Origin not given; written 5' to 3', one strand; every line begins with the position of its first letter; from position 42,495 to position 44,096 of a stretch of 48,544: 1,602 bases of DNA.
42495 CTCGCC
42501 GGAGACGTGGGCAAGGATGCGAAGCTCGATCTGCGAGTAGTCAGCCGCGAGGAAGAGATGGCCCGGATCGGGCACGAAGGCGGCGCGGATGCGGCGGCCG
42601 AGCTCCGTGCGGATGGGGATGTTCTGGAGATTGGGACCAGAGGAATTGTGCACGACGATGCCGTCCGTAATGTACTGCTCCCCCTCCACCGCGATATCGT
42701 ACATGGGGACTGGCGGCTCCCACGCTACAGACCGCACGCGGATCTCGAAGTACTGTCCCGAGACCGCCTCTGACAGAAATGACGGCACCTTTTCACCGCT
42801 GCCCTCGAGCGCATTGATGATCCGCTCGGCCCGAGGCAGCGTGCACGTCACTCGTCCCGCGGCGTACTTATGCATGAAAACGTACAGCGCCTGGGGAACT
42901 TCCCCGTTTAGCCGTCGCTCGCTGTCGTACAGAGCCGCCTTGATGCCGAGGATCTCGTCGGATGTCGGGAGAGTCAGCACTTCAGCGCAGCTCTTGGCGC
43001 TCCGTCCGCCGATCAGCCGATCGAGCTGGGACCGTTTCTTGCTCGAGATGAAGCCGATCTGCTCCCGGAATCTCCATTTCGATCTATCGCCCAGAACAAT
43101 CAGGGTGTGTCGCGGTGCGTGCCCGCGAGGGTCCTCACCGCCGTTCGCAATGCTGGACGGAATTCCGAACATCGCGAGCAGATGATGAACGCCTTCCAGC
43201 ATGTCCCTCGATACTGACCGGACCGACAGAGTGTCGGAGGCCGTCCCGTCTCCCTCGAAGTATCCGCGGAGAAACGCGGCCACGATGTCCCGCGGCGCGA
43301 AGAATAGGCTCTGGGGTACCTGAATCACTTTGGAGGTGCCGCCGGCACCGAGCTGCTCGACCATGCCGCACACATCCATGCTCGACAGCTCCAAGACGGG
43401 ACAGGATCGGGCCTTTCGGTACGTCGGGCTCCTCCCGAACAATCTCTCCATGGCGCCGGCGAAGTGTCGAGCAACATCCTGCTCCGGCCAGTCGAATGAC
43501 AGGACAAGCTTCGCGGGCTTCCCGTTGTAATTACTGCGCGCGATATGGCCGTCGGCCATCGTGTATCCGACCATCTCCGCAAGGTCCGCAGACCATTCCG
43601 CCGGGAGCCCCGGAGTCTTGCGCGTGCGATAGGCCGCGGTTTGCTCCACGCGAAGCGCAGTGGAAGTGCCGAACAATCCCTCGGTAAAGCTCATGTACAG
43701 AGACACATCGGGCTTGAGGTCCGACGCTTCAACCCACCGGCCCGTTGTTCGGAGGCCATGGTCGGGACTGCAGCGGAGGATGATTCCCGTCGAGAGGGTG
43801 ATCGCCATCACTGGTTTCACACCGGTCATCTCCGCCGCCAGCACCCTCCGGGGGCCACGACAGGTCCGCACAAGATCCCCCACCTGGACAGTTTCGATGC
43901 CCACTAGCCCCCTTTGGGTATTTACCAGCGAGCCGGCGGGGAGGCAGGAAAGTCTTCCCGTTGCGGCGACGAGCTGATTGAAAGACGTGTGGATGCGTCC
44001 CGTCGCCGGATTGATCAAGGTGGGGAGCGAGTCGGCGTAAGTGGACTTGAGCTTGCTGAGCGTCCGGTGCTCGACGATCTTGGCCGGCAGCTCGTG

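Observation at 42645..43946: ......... intein inserted in the ATGRLS/SS motif of DNA polymerase I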

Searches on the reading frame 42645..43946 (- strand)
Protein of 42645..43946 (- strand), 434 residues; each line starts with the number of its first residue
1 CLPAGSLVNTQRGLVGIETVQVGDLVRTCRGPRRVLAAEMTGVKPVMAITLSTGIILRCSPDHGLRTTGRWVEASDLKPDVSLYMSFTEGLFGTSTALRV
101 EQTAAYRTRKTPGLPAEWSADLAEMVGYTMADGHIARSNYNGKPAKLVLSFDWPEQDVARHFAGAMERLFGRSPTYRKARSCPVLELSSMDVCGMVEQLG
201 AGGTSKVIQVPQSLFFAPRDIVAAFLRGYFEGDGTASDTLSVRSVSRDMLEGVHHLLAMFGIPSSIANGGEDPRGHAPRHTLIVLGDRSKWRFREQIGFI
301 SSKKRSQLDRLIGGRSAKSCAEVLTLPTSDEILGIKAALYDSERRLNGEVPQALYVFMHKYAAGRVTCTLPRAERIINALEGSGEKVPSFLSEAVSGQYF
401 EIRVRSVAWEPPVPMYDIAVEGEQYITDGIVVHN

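Call 4: search_protein_families(library=pfam, proteins=[window:42645-43946:-], max_evalue=0.1)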
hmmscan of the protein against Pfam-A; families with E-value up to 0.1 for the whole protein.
window:42645-43946:- (434 aa): 4 families
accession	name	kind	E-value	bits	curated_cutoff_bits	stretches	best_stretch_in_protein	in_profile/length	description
PF14528.11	LAGLIDADG_3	-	7e-16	58.7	22.5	1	221-298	2-82/82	LAGLIDADG-like domain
PF14890.11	Intein_splicing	-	3.4e-06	27.4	35.8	1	37-434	40-155/155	Intein splicing domain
PF13403.11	Hint_2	-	0.0014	19.5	28.4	1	1-33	2-34/147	Hint domain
PF14623.11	Vint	-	0.046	13.9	27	1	1-81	2-80/166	Hint-domain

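Call 5: search_protein_families(library=ncbifam, proteins=[window:42645-43946:-], max_evalue=0.1)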
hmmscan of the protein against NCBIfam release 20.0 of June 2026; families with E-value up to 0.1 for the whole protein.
window:42645-43946:- (434 aa): 12 families
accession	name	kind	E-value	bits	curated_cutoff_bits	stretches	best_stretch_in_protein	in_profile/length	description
NF011418.0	PRK14845.1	equivalog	2.2e-17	62.2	756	1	48-319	95-318/1049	translation initiation factor IF-2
NF011491.0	PRK14898.1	equivalog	6.2e-10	37.8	783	1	203-434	318-543/860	DNA-directed RNA polymerase subunit A''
NF003157.0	PRK04132.1-2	equivalog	2e-09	36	1103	1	116-312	166-356/864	replication factor C small subunit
NF038098.1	GyrA_w_intein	exception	1.3e-08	33.3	1850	1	195-434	311-537/1232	intein-containing DNA gyrase subunit A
NF011303.0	PRK14715.1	equivalog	4.2e-08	30.7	1585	1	122-266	1120-1262/1627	DNA-directed DNA polymerase II large subunit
NF005852.0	PRK07773.1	equivalog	3.4e-07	29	780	1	208-311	598-708/886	replicative DNA helicase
NF003159.0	PRK04132.1-4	equivalog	6.4e-07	27.8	999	1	121-313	179-346/852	replication factor C small subunit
NF011287.0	PRK14698.1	equivalog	3.7e-05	21.9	1238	1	98-266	373-533/1017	V-type ATP synthase subunit A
NF006207.0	PRK08332.1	equivalog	0.00024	18.4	2400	1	209-267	1084-1144/1684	vitamin B12-dependent ribonucleotide reductase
TIGR01443.1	intein_Cterm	domain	0.014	15.6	15.6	1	416-434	3-23/24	intein C-terminal splicing region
NF038136.1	rSAM_Rv_intein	exception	0.025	13.4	700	0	34-434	118-334/574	intein-containing Rv2578c family radical SAM protein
NF045703.1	rSAM_Tes_intein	exception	0.078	10.7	1700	0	120-264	369-510/1040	tetraether lipid synthase Tes, intein-containing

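Call 19: search_dna_similar(query=window:42645-43946:-, collection=phages, mode=protein, max_evalue=0.00001, max_rows=20)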
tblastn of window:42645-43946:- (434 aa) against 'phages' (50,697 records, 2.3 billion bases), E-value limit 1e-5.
Records with a match: 29; places in all: 29; records where one place covers at least 80% of the query: 1.
Best place of each record, by identity: <60% 29.
By first word of the organism name: Mycobacterium 24; Psychrobacillus 1; Eggerthella 1; uncultured 1; Yersinia 1; Bacillus 1.
By host as written in the record: Mycobacterium smegmatis mc2 155 19; Mycobacterium smegmatis mc#155 3; Mycobacteruim smegmatis mc2 155 2; Psychrobacillus psychrodurans 1; Eggerthella lenta DSM 2243 1; - 1; Yersinia enterocolitica serotype O:9 1; Bacillus subtilis 1.
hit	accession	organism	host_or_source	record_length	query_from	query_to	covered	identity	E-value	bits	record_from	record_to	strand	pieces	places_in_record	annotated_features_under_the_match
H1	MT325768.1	Psychrobacillus phage Perkons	Psychrobacillus psychrodurans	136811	37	434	92%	20.7%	5e-9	65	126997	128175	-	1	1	terminase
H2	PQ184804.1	Mycobacterium phage DocMcStuffins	Mycobacterium smegmatis mc2 155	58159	1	269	62%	29.8%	4e-9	65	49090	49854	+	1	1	75: DNA methyltransferase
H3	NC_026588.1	Mycobacterium phage Squirty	Mycobacteruim smegmatis mc2 155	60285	1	269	62%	29.8%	4e-9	65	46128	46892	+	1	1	68: anaerobic ribonucleoside reductase large subunit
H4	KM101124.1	Mycobacterium phage Squirty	Mycobacteruim smegmatis mc2 155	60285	1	269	62%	29.8%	4e-9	65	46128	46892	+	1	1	68: DNA methylase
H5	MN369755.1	Mycobacterium phage Minnie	Mycobacterium smegmatis mc2 155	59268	1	269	62%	29.4%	9e-9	64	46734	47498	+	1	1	69: DNA methylase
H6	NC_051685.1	Mycobacterium phage Minnie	Mycobacterium smegmatis mc2 155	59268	1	269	62%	29.4%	9e-9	64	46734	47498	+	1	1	69: anaerobic ribonucleoside reductase large subunit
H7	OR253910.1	Mycobacterium Phage Radiance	Mycobacterium smegmatis mc2 155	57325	1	269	62%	29.4%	1e-8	64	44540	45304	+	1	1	65: helicase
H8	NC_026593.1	Mycobacterium phage BuzzLyseyear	Mycobacterium smegmatis mc2 155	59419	1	269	62%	29.4%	1e-8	64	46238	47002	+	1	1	anaerobic ribonucleoside reductase large subunit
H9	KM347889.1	Mycobacterium phage BuzzLyseyear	Mycobacterium smegmatis mc2 155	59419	1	269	62%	29.4%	1e-8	64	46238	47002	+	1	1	DNA methylase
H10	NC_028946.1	Mycobacterium phage Dante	Mycobacterium smegmatis mc2 155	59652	1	269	62%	29.4%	1e-8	64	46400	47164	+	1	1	anaerobic ribonucleoside reductase large subunit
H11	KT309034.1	Mycobacterium phage Dante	Mycobacterium smegmatis mc2 155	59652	1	269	62%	29.4%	1e-8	64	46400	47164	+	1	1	DNA methylase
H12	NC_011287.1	Mycobacterium phage Pacc40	Mycobacterium smegmatis mc2 155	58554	1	269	62%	29.4%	1e-8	64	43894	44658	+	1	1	60: anaerobic ribonucleoside reductase large subunit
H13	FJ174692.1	Mycobacterium phage Pacc40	Mycobacterium smegmatis mc2 155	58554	1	269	62%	29.4%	1e-8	64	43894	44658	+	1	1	60: DNA methylase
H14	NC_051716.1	Mycobacterium phage Veteran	Mycobacterium smegmatis mc2 155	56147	1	269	62%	29.4%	1e-8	64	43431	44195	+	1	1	63: anaerobic ribonucleoside reductase large subunit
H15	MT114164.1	Mycobacterium phage Veteran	Mycobacterium smegmatis mc2 155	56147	1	269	62%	29.4%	1e-8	64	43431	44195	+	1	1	63: DNA helicase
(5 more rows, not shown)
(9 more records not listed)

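Call 22: search_solved_structures(query=window:42645-43946:-, max_evalue=0.01, show_alignments=2)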
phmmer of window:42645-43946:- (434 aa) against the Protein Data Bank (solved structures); distinct sequences matched with E-value up to 0.01: 5.
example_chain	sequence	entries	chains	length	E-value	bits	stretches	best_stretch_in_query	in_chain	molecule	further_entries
7qsu_A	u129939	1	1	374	8.7e-05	25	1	105-265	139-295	V-ATPase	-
7qss_A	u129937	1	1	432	0.00012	24.5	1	105-265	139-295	V-type ATP synthase alpha chain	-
6qaz_A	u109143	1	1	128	0.0023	20.3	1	6-85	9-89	cyanophage-like gp41-1 intein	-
2cw7_A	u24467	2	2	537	0.0026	20.2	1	119-250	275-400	Endonuclease PI-PkoII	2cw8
6riz_A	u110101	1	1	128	0.0038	19.6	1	6-85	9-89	gp41-1 intein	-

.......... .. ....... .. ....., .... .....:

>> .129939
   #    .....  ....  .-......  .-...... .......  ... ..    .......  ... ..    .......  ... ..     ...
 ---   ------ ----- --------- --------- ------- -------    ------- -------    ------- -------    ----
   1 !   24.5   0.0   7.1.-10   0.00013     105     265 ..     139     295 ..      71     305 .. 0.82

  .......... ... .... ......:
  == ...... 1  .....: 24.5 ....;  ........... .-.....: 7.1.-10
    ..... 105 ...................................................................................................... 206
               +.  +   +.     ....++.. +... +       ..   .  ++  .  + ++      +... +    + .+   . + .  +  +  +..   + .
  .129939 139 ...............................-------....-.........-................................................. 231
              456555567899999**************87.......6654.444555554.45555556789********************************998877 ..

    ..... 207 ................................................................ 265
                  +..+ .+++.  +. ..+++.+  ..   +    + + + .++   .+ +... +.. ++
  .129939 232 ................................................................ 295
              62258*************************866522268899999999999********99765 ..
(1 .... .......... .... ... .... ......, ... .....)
